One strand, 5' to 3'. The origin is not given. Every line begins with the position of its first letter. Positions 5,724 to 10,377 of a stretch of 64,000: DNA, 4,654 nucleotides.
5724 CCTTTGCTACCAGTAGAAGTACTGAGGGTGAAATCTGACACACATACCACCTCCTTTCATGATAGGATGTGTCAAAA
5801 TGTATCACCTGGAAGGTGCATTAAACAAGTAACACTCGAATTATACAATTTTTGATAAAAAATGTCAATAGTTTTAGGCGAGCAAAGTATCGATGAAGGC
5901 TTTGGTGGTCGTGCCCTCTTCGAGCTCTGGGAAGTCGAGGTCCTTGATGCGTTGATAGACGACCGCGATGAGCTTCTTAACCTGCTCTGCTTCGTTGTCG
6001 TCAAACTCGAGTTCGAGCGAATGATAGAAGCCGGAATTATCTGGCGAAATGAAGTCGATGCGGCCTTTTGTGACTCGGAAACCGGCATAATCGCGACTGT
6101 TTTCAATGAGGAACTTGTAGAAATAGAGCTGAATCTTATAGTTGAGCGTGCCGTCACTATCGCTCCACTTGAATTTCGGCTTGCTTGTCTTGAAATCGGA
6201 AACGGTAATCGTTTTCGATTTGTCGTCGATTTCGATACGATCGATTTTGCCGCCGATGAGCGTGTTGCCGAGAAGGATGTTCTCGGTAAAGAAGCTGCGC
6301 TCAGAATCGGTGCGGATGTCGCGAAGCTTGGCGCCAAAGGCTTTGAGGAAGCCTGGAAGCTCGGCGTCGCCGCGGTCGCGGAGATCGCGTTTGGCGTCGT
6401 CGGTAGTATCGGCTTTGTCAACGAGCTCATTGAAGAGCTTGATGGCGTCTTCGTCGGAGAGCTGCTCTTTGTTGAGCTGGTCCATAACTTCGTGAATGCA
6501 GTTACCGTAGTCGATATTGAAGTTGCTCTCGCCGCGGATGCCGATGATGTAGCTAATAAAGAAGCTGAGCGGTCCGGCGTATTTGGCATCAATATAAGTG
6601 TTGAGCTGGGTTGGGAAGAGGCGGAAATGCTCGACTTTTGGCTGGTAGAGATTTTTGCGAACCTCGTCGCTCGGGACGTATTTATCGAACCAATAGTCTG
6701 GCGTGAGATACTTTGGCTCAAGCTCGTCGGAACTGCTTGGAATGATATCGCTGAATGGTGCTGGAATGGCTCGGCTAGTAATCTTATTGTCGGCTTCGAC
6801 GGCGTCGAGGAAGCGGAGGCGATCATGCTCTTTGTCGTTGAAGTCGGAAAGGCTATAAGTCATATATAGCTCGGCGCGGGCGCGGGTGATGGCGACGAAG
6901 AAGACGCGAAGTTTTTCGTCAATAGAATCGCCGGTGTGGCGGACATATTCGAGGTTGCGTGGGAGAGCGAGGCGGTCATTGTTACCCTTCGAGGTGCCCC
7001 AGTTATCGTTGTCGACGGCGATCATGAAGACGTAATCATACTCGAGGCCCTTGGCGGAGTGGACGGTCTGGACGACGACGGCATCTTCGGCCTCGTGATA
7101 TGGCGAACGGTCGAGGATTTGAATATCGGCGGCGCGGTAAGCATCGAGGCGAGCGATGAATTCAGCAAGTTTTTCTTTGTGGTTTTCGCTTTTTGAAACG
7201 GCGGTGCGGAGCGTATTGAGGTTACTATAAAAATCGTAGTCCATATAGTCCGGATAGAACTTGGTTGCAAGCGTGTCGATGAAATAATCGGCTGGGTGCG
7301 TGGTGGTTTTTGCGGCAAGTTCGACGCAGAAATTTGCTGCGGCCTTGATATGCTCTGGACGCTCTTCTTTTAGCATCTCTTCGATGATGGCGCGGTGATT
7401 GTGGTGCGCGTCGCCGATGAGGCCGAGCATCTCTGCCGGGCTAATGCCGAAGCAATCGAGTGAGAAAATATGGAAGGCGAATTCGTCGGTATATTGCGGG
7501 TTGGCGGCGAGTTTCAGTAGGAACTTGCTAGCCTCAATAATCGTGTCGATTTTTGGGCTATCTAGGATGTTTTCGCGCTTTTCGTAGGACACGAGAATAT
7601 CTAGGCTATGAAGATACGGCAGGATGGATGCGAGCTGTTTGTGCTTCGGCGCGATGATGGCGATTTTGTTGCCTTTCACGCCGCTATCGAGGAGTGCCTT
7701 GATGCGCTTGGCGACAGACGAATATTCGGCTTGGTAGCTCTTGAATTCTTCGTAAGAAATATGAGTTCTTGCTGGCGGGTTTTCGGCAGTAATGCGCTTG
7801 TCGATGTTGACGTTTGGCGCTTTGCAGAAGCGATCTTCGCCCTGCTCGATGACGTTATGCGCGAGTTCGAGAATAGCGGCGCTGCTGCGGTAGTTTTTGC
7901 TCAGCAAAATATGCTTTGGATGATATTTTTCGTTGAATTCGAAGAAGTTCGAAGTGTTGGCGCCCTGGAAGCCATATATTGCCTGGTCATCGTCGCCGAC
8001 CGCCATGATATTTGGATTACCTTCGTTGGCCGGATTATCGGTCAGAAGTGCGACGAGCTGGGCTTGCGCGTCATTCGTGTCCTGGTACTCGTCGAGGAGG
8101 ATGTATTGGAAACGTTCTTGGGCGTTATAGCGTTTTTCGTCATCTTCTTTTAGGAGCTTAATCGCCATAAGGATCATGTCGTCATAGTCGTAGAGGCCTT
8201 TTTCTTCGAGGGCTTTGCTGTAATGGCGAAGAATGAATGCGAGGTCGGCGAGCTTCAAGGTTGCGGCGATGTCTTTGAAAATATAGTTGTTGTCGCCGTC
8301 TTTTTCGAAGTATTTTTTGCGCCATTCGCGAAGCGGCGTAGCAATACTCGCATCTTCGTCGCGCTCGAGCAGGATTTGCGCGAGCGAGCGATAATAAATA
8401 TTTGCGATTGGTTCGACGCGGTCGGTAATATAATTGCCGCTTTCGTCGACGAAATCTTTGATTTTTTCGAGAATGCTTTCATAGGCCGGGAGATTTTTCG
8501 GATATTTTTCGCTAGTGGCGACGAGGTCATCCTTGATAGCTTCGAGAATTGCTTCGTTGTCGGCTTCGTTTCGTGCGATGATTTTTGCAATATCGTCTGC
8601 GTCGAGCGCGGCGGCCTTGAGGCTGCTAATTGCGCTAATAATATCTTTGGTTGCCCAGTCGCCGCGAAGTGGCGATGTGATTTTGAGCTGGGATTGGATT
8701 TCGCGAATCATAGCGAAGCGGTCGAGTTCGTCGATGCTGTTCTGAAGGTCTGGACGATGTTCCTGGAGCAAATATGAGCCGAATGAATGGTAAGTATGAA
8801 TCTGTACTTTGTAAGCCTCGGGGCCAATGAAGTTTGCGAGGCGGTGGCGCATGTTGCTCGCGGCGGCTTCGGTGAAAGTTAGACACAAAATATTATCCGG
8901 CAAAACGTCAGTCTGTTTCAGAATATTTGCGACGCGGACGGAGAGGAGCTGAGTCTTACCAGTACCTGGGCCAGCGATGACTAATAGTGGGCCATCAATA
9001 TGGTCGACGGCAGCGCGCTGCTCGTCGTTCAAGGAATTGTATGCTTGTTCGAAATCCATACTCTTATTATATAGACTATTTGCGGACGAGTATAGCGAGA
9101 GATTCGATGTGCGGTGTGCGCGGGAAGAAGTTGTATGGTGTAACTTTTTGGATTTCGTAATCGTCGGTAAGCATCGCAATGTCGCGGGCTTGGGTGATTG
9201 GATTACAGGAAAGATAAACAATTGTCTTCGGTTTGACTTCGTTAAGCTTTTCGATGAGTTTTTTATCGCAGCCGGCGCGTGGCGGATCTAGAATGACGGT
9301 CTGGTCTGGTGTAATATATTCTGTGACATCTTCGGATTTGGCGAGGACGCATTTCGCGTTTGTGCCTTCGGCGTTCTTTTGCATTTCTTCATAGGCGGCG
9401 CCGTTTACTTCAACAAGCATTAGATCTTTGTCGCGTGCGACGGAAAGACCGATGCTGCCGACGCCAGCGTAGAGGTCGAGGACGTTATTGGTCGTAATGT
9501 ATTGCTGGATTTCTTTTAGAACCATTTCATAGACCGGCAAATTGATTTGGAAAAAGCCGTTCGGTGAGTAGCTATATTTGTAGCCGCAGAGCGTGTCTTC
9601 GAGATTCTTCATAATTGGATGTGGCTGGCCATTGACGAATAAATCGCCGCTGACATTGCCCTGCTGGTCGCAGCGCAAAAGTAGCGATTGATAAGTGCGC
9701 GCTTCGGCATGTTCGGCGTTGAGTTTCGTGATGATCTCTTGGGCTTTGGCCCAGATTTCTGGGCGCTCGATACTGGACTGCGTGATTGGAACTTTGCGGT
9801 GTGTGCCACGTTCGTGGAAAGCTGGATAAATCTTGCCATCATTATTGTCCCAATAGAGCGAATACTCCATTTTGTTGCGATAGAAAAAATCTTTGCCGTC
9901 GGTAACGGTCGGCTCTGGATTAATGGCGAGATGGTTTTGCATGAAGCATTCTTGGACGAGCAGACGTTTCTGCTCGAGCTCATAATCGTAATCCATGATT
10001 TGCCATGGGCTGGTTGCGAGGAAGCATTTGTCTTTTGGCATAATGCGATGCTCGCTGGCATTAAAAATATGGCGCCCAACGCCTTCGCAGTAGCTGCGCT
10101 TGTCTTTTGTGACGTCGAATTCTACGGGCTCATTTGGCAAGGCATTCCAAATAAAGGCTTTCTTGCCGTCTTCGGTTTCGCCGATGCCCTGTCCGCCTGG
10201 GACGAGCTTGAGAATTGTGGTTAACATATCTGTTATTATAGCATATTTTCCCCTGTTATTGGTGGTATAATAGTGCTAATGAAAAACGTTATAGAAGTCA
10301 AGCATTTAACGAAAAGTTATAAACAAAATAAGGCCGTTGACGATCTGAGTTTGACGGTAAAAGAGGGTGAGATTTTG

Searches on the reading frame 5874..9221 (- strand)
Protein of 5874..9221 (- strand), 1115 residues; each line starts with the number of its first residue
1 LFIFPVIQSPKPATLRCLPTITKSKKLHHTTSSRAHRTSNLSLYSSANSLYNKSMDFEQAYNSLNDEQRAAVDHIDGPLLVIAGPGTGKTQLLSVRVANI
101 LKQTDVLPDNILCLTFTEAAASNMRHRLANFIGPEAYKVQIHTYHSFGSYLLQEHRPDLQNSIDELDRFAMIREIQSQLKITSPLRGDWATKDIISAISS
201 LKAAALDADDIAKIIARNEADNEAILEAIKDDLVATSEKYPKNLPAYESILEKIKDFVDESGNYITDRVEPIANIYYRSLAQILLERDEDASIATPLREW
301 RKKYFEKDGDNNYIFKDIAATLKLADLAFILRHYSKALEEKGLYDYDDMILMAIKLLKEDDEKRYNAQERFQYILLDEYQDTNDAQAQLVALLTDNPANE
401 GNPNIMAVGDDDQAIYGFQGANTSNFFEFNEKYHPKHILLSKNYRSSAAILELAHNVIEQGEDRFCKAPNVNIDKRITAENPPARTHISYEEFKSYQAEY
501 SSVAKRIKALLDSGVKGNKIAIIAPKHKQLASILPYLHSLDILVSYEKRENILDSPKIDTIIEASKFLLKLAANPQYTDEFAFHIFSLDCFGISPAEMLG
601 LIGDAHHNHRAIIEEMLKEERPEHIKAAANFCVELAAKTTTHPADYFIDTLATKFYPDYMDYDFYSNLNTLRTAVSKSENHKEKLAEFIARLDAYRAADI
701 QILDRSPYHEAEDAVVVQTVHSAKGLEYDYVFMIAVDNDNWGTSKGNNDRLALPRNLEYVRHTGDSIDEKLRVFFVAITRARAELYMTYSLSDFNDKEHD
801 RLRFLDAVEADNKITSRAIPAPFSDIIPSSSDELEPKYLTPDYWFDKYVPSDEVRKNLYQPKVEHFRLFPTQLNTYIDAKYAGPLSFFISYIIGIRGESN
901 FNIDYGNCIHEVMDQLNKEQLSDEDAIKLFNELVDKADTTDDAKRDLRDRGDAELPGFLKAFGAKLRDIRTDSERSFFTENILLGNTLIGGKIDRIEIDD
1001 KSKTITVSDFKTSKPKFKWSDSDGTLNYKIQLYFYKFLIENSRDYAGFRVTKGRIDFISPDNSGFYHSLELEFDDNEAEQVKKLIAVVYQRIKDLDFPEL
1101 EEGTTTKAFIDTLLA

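Call 18: search_protein_families(library=pfam, proteins=[window:5874-9221:-], max_evalue=0.00001)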
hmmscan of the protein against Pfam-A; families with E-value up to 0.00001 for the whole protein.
window:5874-9221:- (1115 aa): 6 families
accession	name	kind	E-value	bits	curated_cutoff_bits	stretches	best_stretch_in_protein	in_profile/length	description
PF00580.27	UvrD-helicase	-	2.6e-62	211.4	23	1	64-433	1-270/271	UvrD/REP helicase N-terminal domain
PF13361.12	UvrD_C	-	1.4e-29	104.1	25.6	1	438-790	1-348/350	UvrD-like helicase C-terminal domain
PF13245.12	AAA_19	-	8.2e-20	71.8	25.1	1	68-418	1-133/134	AAA domain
PF12705.13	PDDEXK_1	-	7.5e-17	62.5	22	1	871-1097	5-229/247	PD-(D/E)XK nuclease superfamily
PF13538.12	UvrD_C_2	-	1.4e-08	34.9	27.4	0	715-738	2-25/52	UvrD-like helicase C-terminal domain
PF13087.12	AAA_12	-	9.1e-08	32.3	27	0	424-537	4-129/195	AAA domain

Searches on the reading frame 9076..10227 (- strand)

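Call 18: search_protein_families(library=pfam, proteins=[window:9076-10227:-], max_evalue=0.00001)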
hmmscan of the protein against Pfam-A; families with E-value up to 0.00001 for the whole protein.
window:9076-10227:- (383 aa): 2 families
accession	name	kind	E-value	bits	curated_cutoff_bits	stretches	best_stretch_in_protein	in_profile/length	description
PF05958.17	tRNA_U5-meth_tr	-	1.9e-19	70.3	23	1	309-382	285-356/357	tRNA (Uracil-5-)-methyltransferase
PF03602.21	Cons_hypoth95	-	9.1e-09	35.7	24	1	236-341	32-152/182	Conserved hypothetical protein 95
